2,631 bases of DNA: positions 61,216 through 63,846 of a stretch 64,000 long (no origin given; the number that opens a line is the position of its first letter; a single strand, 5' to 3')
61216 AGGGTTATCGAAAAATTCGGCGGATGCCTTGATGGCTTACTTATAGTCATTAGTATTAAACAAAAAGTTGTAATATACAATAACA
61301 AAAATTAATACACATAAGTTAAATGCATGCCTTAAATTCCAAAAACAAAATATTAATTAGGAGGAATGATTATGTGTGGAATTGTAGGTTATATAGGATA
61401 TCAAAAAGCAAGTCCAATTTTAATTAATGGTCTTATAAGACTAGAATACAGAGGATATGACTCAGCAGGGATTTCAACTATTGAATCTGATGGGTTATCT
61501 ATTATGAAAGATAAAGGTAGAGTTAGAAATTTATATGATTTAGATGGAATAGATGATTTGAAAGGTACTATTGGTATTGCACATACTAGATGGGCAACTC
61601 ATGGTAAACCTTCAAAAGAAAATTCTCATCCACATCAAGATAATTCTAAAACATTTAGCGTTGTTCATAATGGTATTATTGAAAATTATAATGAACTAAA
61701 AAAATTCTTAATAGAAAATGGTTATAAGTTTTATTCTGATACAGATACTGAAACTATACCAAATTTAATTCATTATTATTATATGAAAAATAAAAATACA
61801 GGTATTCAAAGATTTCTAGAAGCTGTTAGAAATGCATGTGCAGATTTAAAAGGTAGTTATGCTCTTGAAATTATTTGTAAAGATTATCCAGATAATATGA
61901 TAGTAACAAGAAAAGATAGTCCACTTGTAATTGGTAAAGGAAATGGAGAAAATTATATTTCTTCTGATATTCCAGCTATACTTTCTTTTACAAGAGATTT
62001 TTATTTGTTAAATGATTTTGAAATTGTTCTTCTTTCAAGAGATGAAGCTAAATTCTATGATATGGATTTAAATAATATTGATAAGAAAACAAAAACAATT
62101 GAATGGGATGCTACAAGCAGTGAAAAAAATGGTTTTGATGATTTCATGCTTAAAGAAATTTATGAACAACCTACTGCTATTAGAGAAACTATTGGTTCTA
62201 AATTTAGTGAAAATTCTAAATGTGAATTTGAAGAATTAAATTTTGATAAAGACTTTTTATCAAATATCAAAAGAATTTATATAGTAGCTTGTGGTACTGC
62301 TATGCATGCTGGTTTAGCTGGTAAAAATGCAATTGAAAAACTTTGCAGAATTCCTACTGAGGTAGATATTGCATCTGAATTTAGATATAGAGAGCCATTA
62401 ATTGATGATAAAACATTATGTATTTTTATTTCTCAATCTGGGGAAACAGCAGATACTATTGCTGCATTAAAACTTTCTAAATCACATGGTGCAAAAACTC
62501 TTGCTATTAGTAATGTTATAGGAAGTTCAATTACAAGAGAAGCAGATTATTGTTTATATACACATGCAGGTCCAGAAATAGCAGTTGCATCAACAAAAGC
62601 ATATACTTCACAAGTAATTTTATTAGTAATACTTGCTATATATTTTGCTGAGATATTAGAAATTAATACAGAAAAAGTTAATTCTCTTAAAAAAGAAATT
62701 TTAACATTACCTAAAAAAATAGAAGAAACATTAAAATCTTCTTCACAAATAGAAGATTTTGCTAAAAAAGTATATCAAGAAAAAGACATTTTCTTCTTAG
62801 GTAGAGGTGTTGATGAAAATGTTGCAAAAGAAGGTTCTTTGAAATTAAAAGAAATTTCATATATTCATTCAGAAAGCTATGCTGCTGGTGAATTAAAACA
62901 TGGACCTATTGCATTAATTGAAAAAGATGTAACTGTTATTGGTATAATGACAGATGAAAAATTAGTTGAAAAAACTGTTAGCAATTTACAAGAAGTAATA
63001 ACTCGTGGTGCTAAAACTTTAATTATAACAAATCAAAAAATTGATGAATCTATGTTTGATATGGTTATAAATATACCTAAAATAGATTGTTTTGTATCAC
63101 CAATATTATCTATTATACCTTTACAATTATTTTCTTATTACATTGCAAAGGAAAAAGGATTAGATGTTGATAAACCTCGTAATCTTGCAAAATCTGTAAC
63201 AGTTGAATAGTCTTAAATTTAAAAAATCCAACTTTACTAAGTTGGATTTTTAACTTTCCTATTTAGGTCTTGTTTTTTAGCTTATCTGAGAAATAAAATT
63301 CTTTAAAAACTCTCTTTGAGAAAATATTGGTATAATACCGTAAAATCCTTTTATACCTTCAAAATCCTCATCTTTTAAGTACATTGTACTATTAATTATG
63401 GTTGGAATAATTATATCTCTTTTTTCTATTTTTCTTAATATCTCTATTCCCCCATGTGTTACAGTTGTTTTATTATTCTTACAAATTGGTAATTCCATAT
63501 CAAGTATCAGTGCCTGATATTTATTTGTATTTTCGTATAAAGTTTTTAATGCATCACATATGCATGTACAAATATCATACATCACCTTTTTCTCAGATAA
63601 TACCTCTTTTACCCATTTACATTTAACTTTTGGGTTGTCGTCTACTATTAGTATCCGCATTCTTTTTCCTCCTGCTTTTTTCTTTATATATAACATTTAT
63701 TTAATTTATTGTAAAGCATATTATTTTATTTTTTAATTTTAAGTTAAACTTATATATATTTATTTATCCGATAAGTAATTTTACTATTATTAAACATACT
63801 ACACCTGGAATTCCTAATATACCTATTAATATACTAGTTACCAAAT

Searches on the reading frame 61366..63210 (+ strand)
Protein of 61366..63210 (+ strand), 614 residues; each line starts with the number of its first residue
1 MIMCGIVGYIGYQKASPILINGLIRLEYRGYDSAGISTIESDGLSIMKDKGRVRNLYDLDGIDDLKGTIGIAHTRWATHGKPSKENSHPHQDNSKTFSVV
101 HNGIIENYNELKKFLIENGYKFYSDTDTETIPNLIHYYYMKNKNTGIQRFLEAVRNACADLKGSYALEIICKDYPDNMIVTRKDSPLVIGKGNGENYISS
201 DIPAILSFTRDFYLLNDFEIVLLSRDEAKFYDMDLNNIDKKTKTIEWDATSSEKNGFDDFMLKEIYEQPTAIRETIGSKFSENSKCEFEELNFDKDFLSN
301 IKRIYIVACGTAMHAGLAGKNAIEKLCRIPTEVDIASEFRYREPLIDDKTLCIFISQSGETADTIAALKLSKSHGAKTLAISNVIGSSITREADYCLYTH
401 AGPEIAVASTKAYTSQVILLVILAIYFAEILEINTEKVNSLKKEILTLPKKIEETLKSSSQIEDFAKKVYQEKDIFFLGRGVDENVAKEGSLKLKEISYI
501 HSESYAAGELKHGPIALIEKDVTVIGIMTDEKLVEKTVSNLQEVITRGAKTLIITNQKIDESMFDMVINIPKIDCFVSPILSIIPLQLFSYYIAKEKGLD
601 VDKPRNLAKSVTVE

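Call 100: find_encoding_contigs(protein=window:61366-63210:+, flank=10000, max_places=4)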
Protein window:61366-63210:+ (614 aa): no gene with exactly this product is on record in the collection.

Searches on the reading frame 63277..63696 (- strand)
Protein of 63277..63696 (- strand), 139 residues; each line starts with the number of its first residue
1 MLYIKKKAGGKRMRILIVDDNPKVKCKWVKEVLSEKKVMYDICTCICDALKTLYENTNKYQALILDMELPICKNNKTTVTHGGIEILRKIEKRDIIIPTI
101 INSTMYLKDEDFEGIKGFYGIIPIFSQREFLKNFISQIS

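Call 101: find_encoding_contigs(protein=window:63277-63696:-, flank=10000, max_places=4)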
Protein window:63277-63696:- (139 aa): 1 contig read that carries it; 1 place shown.
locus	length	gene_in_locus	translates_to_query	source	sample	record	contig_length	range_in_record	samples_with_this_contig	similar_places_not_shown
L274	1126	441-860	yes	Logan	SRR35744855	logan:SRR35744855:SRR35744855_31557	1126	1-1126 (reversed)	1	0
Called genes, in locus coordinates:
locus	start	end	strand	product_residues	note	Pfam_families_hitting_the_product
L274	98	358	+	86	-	PF07441:BofA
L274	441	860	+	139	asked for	PF00072:Response_reg (faint)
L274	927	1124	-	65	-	?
